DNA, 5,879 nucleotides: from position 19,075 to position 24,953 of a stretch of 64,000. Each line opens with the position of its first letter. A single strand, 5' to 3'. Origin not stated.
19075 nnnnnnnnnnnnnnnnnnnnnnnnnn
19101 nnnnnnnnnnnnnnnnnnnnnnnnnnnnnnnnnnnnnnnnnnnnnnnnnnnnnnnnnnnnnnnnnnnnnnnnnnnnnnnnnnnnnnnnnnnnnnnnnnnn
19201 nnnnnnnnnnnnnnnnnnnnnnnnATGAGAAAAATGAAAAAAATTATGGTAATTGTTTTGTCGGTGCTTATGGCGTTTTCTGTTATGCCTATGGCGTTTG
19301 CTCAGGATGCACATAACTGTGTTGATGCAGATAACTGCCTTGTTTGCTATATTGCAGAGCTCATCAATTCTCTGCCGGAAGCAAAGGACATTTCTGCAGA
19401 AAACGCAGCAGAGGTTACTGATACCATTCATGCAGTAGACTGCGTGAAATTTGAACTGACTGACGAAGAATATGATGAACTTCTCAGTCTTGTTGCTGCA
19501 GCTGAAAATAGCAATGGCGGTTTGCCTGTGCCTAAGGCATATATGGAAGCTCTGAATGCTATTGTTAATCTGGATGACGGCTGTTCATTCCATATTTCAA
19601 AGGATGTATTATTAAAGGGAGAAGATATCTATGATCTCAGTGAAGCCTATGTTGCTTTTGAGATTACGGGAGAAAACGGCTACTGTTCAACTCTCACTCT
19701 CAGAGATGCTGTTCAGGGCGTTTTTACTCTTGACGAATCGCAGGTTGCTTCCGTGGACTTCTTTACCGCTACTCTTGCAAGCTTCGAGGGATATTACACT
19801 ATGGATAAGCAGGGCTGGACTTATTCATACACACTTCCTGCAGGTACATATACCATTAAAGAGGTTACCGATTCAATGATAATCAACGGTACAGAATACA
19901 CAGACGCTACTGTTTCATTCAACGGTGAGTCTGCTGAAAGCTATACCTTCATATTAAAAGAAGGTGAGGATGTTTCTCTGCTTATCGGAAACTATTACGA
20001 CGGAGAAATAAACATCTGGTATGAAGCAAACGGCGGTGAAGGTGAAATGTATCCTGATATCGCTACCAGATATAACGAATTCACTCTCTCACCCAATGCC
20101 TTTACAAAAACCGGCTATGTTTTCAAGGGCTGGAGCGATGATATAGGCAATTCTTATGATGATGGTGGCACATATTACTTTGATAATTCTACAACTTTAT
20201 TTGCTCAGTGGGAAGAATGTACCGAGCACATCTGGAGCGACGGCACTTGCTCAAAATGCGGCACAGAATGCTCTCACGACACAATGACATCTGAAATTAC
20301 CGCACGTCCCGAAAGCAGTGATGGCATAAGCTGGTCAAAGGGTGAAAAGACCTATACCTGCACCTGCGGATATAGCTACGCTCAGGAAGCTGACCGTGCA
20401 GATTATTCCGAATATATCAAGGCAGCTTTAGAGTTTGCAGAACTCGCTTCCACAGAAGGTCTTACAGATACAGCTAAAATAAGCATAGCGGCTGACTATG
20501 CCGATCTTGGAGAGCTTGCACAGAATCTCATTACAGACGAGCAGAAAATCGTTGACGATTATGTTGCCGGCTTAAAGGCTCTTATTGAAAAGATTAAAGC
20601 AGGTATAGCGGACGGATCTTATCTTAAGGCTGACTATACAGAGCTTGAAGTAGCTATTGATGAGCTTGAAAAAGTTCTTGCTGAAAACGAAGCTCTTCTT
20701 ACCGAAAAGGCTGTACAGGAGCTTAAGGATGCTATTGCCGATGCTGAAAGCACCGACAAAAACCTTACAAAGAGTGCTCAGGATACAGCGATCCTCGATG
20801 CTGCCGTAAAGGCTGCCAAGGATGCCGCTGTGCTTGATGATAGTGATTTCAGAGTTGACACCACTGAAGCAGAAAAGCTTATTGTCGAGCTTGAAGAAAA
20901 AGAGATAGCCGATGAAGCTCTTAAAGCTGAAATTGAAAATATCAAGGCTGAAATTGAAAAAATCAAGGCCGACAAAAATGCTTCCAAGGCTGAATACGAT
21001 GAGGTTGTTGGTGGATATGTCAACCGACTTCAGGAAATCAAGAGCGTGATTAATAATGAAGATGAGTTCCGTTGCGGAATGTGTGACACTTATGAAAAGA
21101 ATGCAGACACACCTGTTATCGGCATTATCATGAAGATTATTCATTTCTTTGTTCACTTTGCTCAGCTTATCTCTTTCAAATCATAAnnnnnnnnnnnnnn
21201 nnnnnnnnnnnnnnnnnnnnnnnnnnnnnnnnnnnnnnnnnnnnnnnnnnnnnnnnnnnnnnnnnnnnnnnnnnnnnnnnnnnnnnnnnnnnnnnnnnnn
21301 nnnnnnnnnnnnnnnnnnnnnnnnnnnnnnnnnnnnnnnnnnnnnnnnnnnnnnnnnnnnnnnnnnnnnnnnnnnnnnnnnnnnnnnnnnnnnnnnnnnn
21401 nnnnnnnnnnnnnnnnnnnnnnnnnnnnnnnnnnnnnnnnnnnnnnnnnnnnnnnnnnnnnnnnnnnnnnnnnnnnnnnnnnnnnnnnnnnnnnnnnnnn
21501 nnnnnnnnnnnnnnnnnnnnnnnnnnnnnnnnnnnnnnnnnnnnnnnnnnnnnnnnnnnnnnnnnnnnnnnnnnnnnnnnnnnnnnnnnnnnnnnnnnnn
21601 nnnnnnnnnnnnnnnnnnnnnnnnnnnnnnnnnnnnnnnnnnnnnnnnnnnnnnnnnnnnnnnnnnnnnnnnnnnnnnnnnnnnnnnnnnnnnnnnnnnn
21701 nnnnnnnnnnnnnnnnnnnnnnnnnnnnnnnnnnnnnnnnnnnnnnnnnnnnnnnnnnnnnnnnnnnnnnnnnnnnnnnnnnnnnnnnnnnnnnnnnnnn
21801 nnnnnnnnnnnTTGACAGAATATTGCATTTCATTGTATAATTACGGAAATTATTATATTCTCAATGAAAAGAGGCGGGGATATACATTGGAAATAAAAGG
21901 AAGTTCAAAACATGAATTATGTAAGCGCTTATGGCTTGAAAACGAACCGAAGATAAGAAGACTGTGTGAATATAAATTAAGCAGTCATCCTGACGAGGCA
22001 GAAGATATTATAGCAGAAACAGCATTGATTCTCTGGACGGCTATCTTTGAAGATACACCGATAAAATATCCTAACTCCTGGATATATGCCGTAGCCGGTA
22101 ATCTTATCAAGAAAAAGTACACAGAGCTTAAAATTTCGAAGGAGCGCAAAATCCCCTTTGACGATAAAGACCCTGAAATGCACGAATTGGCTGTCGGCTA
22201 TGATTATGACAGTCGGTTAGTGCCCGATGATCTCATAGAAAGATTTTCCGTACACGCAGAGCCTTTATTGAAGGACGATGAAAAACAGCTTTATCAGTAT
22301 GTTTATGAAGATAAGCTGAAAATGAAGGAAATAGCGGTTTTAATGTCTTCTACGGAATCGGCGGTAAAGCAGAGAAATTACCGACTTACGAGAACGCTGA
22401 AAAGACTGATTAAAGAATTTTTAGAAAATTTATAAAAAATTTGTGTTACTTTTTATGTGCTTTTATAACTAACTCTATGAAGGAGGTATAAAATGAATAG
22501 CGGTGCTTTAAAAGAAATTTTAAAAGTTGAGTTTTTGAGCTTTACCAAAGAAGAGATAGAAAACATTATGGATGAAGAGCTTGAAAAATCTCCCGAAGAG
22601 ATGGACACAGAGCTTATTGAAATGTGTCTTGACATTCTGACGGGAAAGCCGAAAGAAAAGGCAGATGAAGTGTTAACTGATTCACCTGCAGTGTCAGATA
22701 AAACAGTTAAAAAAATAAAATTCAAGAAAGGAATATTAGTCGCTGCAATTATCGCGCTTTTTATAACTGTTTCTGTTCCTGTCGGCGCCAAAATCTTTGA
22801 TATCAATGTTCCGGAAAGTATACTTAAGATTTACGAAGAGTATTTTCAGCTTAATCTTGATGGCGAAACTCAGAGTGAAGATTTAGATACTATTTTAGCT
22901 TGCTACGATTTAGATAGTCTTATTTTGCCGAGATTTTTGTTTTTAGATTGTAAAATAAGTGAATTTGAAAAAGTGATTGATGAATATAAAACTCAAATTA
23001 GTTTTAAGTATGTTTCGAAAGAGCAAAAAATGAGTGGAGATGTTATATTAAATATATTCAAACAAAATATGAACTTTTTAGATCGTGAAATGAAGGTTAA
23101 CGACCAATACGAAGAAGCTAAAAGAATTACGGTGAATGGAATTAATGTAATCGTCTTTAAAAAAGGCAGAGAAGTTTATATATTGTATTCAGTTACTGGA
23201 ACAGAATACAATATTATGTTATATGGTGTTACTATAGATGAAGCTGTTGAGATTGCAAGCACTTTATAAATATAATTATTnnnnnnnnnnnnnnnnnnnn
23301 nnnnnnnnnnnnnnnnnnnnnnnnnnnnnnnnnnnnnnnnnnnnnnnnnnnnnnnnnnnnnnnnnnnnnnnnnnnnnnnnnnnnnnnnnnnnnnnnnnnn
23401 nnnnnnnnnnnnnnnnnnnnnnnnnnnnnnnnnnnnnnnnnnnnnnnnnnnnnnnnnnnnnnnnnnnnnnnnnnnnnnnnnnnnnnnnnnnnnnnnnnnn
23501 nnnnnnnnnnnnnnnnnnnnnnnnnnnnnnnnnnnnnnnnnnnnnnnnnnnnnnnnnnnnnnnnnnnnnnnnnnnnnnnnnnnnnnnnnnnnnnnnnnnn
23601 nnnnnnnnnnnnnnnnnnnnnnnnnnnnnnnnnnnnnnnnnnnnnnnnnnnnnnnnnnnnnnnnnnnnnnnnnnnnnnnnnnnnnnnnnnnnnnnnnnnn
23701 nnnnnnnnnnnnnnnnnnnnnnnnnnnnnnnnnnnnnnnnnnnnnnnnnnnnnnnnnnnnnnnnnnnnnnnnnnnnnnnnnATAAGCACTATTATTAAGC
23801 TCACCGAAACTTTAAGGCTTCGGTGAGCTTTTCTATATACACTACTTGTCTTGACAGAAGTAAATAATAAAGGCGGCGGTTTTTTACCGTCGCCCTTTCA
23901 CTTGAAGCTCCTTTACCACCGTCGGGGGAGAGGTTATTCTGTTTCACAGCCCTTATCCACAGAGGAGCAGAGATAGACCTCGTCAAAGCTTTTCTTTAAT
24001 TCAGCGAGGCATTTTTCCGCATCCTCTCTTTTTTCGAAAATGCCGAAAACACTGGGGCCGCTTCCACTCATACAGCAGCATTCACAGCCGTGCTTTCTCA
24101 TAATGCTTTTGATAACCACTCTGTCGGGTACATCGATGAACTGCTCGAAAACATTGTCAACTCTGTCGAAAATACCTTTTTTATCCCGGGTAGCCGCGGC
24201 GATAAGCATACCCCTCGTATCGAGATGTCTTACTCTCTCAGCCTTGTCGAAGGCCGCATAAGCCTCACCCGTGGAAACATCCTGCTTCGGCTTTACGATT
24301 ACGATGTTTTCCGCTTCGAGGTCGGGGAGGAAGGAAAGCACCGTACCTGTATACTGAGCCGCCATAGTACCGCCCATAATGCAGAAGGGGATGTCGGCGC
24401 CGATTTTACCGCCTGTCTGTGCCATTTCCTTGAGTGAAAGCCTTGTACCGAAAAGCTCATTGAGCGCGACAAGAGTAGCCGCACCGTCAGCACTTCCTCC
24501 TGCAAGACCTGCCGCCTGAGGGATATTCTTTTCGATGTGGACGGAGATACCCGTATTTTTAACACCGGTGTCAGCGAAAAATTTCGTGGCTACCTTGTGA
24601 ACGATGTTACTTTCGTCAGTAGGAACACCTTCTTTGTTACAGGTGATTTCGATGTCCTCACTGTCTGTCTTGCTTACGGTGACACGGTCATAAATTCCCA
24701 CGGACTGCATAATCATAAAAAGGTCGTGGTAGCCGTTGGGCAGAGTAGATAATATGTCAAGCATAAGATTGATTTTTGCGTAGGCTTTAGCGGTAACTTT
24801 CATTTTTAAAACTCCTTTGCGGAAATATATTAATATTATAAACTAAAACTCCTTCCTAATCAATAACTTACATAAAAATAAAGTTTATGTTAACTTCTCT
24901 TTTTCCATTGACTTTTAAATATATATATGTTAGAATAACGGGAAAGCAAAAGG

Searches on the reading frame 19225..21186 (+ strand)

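Call 17: search_protein_families(library=pfam, proteins=[window:19225-21186:+])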
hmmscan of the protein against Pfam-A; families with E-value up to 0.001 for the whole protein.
window:19225-21186:+ (653 aa): 1 family
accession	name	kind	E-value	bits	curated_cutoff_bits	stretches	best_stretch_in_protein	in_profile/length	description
PF09479.16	Flg_new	-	6.6e-09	36.2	27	1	264-328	3-65/65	Listeria-Bacteroides repeat domain (List_Bact_rpt)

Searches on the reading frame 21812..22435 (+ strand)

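Call 17: search_protein_families(library=pfam, proteins=[window:21812-22435:+])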
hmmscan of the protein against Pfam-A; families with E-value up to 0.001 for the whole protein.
window:21812-22435:+ (207 aa): 1 family
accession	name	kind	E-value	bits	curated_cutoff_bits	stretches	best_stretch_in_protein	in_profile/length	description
PF04542.20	Sigma70_r2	-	5.6e-05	23.3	24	1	43-103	4-65/71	Sigma-70 region 2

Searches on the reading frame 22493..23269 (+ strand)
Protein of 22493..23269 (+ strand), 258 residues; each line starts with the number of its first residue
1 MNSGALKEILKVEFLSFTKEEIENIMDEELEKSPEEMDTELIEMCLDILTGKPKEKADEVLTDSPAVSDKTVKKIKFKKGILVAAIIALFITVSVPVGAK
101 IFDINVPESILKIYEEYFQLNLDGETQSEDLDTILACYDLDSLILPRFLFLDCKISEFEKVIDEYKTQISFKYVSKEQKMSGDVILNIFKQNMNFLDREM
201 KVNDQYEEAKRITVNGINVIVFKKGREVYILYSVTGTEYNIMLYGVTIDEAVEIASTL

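Call 17: search_protein_families(library=pfam, proteins=[window:22493-23269:+])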
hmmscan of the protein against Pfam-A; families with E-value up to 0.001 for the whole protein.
window:22493-23269:+ (258 aa): 0 families

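Call 58: find_encoding_contigs(protein=window:22493-23269:+, flank=5000, max_places=8)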
Protein window:22493-23269:+ (258 aa): 7 contigs read that carry it; 5 places shown.
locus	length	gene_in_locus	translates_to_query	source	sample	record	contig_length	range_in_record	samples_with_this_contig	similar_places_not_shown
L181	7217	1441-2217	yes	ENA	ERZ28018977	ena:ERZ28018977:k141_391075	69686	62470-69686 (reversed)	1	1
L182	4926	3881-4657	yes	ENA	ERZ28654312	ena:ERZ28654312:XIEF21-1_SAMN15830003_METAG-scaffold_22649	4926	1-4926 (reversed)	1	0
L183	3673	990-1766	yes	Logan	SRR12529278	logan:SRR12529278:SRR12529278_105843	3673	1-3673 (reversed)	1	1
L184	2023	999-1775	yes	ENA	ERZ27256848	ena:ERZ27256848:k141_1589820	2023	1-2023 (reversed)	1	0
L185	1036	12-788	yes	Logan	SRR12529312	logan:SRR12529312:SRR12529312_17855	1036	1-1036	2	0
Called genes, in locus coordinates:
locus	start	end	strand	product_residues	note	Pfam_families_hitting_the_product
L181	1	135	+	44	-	?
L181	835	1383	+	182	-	-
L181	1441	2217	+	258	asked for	-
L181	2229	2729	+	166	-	-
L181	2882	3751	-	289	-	PF22700:MVD-like_N (faint), PF00288:GHMP_kinases_N, PF08544:GHMP_kinases_C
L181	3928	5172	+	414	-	PF01979:Amidohydro_1, PF12890:DHOase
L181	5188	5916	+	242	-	PF00175:NAD_binding_1, PF10418:DHODB_Fe-S_bind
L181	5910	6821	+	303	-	PF01180:DHO_dh, PF01207:Dus, PF03060:NMO (weak)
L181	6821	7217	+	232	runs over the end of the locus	PF00215:OMPdecase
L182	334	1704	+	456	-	PF09334:tRNA-synt_1g, PF00133:tRNA-synt_1, PF19303:Anticodon_3, PF01588:tRNA_bind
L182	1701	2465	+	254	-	PF01026:TatD_DNase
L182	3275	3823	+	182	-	-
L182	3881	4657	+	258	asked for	-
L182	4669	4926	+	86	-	?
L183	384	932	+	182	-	-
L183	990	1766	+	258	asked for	-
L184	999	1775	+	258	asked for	-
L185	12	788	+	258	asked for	-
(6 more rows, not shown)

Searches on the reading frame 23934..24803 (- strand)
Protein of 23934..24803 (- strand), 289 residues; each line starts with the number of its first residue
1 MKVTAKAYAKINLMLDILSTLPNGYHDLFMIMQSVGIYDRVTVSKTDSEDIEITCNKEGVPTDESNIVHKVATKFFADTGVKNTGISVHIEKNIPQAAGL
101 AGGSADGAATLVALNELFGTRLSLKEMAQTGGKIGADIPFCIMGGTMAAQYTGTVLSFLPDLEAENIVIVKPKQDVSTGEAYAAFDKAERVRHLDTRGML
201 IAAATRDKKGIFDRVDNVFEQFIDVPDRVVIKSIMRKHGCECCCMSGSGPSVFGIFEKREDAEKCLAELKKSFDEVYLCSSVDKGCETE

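Call 17: search_protein_families(library=pfam, proteins=[window:23934-24803:-])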
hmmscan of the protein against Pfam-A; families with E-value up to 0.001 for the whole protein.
window:23934-24803:- (289 aa): 3 families
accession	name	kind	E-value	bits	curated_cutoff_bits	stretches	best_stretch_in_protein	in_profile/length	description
PF00288.32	GHMP_kinases_N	-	7.9e-19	68.1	22.3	1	66-145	1-87/87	GHMP kinases N terminal domain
PF08544.19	GHMP_kinases_C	-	1.2e-07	32.5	21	1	231-274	39-84/85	GHMP kinases C terminal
PF22700.2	MVD-like_N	-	8.9e-07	29.1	27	1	42-128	40-125/157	Diphosphomevalonate decarboxylase-like N-terminal domain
